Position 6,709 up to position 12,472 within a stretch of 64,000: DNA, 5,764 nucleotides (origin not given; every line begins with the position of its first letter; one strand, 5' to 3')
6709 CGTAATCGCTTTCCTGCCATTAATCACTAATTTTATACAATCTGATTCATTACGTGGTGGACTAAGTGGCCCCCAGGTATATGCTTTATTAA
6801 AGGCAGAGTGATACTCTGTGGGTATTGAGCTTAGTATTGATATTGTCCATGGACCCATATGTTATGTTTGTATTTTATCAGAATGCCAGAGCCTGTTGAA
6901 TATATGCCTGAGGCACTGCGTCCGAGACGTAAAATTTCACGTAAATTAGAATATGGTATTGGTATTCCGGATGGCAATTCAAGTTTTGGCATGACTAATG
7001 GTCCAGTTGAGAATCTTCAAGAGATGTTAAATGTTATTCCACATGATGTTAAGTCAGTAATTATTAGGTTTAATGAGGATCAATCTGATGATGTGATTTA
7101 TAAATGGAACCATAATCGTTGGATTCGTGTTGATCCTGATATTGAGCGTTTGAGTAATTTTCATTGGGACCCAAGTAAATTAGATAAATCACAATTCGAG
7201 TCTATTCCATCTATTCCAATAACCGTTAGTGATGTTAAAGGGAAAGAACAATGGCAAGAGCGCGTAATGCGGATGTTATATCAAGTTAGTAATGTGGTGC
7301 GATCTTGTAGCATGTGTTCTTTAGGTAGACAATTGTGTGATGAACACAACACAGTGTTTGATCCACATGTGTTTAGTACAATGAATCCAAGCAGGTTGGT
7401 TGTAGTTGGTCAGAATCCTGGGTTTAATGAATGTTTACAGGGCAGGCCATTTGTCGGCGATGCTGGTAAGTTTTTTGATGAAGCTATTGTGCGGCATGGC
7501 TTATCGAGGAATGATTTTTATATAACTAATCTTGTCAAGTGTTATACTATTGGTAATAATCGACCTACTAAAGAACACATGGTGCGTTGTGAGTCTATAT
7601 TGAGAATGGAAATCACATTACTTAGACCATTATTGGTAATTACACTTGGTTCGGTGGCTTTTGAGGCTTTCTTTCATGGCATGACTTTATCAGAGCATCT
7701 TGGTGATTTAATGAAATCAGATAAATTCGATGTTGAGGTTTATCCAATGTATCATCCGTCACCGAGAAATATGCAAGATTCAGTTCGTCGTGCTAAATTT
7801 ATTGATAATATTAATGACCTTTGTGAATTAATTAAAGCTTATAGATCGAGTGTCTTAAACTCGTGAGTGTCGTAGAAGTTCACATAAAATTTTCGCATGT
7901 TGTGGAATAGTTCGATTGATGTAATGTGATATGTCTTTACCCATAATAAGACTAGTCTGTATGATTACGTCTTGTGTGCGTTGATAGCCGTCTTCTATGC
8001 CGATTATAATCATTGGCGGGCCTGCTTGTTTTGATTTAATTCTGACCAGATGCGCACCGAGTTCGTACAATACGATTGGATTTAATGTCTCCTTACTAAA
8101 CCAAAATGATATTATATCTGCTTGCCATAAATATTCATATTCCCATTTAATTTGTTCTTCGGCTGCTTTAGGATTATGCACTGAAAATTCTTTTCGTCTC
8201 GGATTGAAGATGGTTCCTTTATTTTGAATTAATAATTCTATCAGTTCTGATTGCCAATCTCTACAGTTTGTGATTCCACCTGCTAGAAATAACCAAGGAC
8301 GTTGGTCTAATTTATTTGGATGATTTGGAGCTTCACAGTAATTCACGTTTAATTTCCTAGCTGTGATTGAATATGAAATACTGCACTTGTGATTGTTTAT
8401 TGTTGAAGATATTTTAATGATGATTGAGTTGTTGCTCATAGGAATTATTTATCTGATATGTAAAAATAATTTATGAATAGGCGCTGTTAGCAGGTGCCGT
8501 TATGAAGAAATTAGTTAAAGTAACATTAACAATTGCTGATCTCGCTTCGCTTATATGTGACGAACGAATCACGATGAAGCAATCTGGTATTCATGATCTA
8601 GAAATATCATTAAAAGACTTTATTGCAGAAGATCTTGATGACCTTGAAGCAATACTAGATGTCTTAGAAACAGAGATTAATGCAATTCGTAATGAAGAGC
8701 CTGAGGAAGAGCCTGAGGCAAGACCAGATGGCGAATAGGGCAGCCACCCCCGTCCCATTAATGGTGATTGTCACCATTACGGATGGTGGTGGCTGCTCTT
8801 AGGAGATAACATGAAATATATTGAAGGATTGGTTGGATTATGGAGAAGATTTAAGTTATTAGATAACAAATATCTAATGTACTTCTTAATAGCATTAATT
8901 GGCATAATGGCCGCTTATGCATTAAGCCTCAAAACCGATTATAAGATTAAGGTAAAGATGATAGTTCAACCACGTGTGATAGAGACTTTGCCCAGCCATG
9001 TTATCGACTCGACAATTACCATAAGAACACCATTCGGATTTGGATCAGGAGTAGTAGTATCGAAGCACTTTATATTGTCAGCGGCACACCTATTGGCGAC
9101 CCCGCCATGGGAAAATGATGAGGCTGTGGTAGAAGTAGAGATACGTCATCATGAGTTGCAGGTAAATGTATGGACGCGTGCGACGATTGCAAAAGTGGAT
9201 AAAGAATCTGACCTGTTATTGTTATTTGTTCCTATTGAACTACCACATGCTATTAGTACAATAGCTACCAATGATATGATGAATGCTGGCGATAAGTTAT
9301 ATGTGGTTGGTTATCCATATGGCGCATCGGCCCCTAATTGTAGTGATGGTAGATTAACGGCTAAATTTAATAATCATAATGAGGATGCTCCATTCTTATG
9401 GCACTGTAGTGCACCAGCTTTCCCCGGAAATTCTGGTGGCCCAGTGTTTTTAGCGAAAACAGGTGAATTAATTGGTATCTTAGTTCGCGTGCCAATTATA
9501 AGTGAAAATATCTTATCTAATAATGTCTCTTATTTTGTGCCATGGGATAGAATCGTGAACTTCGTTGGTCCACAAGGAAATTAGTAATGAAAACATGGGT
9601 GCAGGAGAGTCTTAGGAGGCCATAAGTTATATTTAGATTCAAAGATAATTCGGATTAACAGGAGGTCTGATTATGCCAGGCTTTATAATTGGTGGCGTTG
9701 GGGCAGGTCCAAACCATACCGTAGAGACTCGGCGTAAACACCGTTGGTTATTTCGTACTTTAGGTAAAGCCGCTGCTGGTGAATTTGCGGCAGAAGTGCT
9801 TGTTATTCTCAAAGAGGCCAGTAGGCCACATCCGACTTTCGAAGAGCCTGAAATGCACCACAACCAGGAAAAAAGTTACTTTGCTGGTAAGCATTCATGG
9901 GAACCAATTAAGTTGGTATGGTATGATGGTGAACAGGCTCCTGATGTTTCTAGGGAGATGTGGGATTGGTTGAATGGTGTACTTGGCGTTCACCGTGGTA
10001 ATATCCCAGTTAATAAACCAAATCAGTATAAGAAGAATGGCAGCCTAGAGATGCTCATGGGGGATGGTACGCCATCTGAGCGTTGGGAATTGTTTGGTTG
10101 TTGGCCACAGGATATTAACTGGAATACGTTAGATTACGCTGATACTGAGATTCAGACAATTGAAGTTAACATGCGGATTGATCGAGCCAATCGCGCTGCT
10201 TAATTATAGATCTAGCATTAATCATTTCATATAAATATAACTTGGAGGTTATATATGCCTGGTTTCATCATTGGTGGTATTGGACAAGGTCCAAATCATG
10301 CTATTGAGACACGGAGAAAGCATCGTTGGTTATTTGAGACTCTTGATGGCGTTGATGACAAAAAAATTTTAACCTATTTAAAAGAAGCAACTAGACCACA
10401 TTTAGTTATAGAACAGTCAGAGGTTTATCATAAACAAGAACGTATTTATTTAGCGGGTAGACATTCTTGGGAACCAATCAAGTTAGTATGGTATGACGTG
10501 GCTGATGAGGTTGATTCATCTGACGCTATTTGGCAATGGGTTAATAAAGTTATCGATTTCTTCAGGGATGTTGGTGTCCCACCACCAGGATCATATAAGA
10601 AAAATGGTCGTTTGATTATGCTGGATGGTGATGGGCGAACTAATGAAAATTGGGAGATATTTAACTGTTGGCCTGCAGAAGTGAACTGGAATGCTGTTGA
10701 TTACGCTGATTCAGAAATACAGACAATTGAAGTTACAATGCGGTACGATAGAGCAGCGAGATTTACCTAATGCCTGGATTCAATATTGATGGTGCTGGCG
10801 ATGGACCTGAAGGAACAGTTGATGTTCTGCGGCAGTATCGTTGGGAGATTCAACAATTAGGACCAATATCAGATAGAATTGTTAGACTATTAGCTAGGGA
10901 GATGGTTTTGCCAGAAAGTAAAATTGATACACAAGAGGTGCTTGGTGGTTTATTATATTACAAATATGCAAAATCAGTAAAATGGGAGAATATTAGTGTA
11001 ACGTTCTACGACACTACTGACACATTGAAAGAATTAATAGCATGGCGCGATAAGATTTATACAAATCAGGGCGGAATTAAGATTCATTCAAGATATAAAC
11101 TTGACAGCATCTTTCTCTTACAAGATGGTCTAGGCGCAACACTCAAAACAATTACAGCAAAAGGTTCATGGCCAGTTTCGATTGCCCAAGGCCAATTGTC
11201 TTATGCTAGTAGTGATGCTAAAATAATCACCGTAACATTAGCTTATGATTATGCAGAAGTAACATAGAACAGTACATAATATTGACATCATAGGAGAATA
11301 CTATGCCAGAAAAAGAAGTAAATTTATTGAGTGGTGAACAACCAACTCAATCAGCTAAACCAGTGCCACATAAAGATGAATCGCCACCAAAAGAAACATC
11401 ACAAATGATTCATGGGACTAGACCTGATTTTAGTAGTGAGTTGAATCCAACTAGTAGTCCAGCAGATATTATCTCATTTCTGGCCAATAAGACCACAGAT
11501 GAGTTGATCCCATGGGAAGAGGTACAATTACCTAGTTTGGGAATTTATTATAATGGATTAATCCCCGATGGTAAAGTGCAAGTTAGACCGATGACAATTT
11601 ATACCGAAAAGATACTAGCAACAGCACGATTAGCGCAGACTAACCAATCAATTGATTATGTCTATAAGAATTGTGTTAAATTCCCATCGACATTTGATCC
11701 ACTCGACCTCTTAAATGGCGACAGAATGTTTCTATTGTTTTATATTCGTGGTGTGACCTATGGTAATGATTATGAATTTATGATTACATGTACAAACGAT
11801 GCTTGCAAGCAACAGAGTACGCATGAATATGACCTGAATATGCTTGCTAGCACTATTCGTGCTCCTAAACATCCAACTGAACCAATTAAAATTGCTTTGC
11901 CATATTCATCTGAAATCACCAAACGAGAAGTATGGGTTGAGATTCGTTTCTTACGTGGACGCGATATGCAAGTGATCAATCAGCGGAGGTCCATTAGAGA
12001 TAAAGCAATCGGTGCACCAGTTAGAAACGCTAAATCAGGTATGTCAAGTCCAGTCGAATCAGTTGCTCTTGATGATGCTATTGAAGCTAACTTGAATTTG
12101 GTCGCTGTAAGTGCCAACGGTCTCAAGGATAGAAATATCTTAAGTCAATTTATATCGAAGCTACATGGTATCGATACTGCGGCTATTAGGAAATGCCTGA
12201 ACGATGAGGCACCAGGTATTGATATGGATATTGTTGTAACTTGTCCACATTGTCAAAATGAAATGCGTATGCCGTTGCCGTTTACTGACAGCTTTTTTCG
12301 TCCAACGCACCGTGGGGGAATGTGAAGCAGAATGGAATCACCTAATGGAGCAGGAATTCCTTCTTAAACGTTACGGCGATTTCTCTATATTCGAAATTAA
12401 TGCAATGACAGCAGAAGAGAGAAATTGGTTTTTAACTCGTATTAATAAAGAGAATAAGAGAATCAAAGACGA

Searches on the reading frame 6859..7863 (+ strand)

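Call 12: search_protein_families(library=pfam, proteins=[window:6859-7863:+], max_evalue=0.01)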
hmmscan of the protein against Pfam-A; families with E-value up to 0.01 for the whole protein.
window:6859-7863:+ (335 aa): 1 family
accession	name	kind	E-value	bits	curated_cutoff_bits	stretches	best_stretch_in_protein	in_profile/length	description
PF03167.25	UDG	-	1.9e-32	112.7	24.3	1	178-319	8-137/141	Uracil DNA glycosylase superfamily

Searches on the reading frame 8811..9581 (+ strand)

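Call 53: search_protein_families(library=pfam, proteins=[window:8811-9581:+], max_evalue=0.01)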
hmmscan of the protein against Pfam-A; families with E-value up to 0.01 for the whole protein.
window:8811-9581:+ (257 aa): 2 families
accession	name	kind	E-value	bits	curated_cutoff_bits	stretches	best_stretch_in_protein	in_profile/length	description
PF13365.12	Trypsin_2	-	6.6e-22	79.2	27.6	1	78-223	1-144/144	Trypsin-like peptidase domain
PF00089.32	Trypsin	-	2.7e-08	34.4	20.6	1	76-225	25-196/220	Trypsin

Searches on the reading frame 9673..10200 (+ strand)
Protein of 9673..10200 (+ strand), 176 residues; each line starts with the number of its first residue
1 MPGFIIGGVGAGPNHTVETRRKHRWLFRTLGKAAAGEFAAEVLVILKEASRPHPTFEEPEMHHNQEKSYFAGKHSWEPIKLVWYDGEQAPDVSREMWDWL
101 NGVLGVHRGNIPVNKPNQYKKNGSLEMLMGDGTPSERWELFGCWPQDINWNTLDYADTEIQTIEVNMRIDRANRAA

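Call 53: search_protein_families(library=pfam, proteins=[window:9673-10200:+], max_evalue=0.01)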
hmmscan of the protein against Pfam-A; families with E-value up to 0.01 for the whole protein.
window:9673-10200:+ (176 aa): 1 family
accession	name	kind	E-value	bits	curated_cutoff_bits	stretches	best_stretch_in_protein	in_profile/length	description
PF06841.18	Phage_T4_gp19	-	9.5e-08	32.4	28.2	1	93-170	62-131/134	T4-like virus tail tube protein gp19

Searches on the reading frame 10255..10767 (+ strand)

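Call 53: search_protein_families(library=pfam, proteins=[window:10255-10767:+], max_evalue=0.01)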
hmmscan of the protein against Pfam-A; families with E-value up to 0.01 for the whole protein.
window:10255-10767:+ (171 aa): 1 family
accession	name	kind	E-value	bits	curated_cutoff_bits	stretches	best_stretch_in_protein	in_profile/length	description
PF06841.18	Phage_T4_gp19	-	4.1e-09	36.8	28.2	1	86-166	59-132/134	T4-like virus tail tube protein gp19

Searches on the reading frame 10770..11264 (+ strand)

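Call 53: search_protein_families(library=pfam, proteins=[window:10770-11264:+], max_evalue=0.01)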
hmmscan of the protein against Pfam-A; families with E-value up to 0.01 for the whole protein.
window:10770-11264:+ (165 aa): 1 family
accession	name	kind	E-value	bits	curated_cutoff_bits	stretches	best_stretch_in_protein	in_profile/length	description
PF06841.18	Phage_T4_gp19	-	1e-06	29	28.2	1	63-162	41-133/134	T4-like virus tail tube protein gp19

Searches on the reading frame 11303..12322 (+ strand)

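Call 12: search_protein_families(library=pfam, proteins=[window:11303-12322:+], max_evalue=0.01)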
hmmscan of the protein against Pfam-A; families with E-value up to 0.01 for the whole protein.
window:11303-12322:+ (340 aa): 1 family
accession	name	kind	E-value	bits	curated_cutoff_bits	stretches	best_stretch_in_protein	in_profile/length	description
PF12322.14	T4_baseplate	-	4e-13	50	24.5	1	87-332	9-218/219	T4 bacteriophage base plate protein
